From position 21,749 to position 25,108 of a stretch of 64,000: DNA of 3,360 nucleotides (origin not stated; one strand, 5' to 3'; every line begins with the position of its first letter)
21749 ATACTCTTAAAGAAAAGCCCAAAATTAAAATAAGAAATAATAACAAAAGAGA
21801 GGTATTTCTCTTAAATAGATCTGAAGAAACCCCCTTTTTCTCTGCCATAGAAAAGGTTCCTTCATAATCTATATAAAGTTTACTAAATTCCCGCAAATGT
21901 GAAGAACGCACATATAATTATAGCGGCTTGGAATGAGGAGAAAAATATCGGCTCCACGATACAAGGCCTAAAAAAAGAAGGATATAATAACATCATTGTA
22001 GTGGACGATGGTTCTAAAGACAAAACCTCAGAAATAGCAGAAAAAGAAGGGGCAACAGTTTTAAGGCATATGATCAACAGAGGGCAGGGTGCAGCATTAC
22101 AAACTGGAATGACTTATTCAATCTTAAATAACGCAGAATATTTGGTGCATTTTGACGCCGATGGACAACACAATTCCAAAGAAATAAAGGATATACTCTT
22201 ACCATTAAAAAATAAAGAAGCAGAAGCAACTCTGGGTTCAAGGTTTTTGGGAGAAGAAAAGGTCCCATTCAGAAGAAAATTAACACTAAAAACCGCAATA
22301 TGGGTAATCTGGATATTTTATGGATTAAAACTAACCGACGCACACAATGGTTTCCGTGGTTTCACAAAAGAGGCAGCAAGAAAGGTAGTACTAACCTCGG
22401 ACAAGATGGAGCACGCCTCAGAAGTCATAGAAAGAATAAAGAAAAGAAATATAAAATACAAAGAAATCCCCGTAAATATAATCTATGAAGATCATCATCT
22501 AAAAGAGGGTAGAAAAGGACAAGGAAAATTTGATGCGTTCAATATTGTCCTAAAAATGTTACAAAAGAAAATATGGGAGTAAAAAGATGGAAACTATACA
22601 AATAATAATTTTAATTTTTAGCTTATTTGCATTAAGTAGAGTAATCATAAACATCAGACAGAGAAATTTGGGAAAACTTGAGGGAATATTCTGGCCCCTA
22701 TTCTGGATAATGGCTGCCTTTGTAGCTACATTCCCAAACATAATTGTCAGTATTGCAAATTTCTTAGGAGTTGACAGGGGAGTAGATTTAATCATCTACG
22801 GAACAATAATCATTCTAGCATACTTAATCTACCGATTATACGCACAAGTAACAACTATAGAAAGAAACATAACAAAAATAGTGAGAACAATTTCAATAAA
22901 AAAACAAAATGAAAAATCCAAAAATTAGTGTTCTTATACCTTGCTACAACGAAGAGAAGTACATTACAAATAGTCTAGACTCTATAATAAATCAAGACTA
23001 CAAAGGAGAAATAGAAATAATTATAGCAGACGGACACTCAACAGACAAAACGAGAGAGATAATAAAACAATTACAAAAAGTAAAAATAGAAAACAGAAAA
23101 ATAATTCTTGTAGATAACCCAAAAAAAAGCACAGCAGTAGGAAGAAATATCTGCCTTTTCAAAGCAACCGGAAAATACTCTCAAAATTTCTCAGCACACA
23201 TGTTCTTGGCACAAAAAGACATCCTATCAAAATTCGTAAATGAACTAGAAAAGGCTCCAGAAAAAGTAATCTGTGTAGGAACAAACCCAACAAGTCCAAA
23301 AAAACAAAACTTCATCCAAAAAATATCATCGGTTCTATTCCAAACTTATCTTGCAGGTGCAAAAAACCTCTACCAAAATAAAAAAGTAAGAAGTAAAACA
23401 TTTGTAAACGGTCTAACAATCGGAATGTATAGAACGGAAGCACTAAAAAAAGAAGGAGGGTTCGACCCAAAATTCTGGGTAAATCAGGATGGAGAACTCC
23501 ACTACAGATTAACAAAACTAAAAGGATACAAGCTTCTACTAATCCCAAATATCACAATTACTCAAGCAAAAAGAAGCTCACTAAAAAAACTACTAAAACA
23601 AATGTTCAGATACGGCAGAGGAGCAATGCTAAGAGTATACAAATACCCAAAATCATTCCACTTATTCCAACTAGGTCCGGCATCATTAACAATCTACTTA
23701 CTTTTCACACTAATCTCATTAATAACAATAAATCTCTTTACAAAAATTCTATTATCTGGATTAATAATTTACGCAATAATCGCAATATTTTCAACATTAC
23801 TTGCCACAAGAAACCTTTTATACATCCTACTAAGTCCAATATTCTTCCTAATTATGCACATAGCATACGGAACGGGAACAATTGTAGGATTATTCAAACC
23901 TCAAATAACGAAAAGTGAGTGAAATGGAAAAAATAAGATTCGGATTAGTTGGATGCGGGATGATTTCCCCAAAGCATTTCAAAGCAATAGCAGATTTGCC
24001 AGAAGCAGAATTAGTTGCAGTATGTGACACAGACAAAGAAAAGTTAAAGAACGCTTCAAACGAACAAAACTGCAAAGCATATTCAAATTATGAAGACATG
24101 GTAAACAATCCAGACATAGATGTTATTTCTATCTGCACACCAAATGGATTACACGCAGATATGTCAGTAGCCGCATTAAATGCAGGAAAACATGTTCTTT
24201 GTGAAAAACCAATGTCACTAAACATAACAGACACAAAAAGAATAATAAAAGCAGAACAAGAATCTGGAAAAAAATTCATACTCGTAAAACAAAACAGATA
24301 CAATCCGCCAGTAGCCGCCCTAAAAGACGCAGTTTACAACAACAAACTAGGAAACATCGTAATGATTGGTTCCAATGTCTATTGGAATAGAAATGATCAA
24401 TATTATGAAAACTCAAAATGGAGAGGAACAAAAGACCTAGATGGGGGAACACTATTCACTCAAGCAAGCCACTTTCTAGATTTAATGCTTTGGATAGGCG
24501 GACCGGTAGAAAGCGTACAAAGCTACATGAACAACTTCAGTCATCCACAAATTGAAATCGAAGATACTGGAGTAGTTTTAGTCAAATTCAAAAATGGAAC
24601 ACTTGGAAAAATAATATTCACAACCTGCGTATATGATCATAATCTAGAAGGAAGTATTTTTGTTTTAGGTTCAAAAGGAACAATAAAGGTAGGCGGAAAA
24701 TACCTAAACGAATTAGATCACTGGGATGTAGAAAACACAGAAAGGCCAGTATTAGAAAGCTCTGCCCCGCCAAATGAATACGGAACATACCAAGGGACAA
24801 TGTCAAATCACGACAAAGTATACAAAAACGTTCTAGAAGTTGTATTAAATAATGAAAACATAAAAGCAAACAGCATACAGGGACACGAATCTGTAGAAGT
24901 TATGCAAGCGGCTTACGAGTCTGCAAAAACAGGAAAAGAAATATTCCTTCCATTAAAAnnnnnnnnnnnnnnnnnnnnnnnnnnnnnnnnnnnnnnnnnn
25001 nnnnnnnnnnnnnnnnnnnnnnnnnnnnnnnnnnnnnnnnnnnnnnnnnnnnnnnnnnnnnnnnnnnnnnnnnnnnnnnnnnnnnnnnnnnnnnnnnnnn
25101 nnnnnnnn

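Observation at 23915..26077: Three-domain fusion: Gfo/Idh/MocA oxidoreductase + NDP-sugar pyrophosphorylase-like + NUDIX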

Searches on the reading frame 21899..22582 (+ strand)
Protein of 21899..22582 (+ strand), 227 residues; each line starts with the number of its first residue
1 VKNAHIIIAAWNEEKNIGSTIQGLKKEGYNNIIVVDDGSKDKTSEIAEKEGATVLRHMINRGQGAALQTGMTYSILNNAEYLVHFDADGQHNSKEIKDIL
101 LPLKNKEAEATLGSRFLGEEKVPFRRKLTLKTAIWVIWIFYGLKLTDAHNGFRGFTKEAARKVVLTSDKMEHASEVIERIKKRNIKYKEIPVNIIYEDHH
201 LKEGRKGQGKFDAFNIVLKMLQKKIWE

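Call 3: search_protein_families(library=pfam, proteins=[window:21899-22582:+], max_evalue=0.01)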
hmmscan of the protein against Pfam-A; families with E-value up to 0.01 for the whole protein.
window:21899-22582:+ (227 aa): 3 families
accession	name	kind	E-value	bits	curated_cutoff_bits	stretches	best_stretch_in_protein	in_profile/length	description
PF00535.33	Glycos_transf_2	-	6e-22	78.8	23.3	1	6-162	2-166/168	Glycosyl transferase family 2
PF13704.12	Glyco_tranf_2_4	-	1.5e-06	29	27.5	1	12-88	2-81/98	Glycosyl transferase family 2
PF10111.15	Glyco_tranf_2_2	-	0.0021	18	27.3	0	6-98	2-101/276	Glycosyltransferase like family 2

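Call 55: search_protein_families(library=ncbifam, proteins=[window:21899-22579:+], max_evalue=1e-8)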
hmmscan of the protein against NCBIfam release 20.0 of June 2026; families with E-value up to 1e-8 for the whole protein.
window:21899-22579:+ (227 aa): 5 families
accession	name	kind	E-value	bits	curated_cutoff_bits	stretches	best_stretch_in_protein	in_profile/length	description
NF058614.1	PPMAGASynPpgS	equivalog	1.2e-48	165.5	370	1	4-221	2-220/226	polyprenyl-phospho-N-acetylgalactosaminyl synthase PpgS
TIGR04182.1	glyco_TIGR04182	equivalog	3.9e-31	108.5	325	1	6-193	4-189/293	S-layer glycoprotein N-glycosyltransferase AglJ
NF041391.1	DPhHxTase_Halo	equivalog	3.5e-12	45.8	375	1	9-198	2-185/213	dolichyl-phosphate hexose transferase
TIGR03937.1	PgaC_IcaA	equivalog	7.9e-12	44.8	422.3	1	4-100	47-147/407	poly-beta-1,6-N-acetyl-D-glucosamine synthase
TIGR04283.1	glyco_like_mftF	equivalog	2.3e-10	40.5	182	1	6-103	3-97/221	TIGR04283 family arsenosugar biosynthesis glycosyltransferase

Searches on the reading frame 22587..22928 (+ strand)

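Call 3: search_protein_families(library=pfam, proteins=[window:22587-22928:+], max_evalue=0.01)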
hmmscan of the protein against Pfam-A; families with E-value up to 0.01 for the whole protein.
window:22587-22928:+ (113 aa): 1 family
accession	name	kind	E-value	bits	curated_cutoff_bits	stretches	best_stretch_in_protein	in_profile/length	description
PF10066.14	DUF2304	-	4.3e-24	85.2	25.5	1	4-107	2-105/106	Uncharacterized conserved protein (DUF2304)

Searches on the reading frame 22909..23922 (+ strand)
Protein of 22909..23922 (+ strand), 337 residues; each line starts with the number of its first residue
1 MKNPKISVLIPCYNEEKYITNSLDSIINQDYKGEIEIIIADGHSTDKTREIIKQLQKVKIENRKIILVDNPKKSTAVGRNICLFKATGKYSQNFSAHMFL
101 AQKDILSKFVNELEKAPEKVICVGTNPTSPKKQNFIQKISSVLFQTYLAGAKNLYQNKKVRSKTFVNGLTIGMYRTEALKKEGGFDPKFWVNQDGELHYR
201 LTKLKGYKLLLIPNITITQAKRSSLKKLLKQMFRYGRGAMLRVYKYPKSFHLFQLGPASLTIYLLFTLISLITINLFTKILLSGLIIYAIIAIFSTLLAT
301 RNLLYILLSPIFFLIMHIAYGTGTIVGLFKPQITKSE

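Call 3: search_protein_families(library=pfam, proteins=[window:22909-23922:+], max_evalue=0.01)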
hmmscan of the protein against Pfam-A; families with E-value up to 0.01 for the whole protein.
window:22909-23922:+ (337 aa): 4 families
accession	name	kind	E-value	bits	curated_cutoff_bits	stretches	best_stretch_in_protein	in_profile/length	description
PF00535.33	Glycos_transf_2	-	8.4e-26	91.3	23.3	1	7-181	1-166/168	Glycosyl transferase family 2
PF13641.12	Glyco_tranf_2_3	-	6.8e-16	59.4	27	1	4-237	1-229/230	Glycosyltransferase like family 2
PF13632.12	Glyco_trans_2_3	-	9.1e-08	32.6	27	1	104-297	14-184/198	Glycosyl transferase family group 2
PF10111.15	Glyco_tranf_2_2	-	3.1e-07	30.6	27.3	1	7-225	1-222/276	Glycosyltransferase like family 2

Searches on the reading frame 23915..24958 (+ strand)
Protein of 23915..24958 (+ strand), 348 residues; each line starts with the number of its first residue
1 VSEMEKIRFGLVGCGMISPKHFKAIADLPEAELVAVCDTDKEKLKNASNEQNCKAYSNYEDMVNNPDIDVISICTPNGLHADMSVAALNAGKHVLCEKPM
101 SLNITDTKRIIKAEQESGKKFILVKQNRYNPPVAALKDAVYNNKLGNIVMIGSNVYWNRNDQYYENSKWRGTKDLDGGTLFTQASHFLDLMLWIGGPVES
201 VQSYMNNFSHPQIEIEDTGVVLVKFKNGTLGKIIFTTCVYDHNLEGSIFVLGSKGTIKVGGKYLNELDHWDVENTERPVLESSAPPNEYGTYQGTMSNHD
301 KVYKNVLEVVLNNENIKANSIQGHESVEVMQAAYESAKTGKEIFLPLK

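Call 33: search_solved_structures(query=window:23915-24958:+, max_evalue=1e-40, show_alignments=2)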
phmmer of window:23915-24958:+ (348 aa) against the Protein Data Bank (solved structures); distinct sequences matched with E-value up to 1e-40: 2.
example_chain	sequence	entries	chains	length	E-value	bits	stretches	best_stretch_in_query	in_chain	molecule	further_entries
3q2i_A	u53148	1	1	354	1.9e-78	267.4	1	5-347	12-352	dehydrogenase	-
3q2k_A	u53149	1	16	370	5.2e-76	259.4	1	5-347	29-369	oxidoreductase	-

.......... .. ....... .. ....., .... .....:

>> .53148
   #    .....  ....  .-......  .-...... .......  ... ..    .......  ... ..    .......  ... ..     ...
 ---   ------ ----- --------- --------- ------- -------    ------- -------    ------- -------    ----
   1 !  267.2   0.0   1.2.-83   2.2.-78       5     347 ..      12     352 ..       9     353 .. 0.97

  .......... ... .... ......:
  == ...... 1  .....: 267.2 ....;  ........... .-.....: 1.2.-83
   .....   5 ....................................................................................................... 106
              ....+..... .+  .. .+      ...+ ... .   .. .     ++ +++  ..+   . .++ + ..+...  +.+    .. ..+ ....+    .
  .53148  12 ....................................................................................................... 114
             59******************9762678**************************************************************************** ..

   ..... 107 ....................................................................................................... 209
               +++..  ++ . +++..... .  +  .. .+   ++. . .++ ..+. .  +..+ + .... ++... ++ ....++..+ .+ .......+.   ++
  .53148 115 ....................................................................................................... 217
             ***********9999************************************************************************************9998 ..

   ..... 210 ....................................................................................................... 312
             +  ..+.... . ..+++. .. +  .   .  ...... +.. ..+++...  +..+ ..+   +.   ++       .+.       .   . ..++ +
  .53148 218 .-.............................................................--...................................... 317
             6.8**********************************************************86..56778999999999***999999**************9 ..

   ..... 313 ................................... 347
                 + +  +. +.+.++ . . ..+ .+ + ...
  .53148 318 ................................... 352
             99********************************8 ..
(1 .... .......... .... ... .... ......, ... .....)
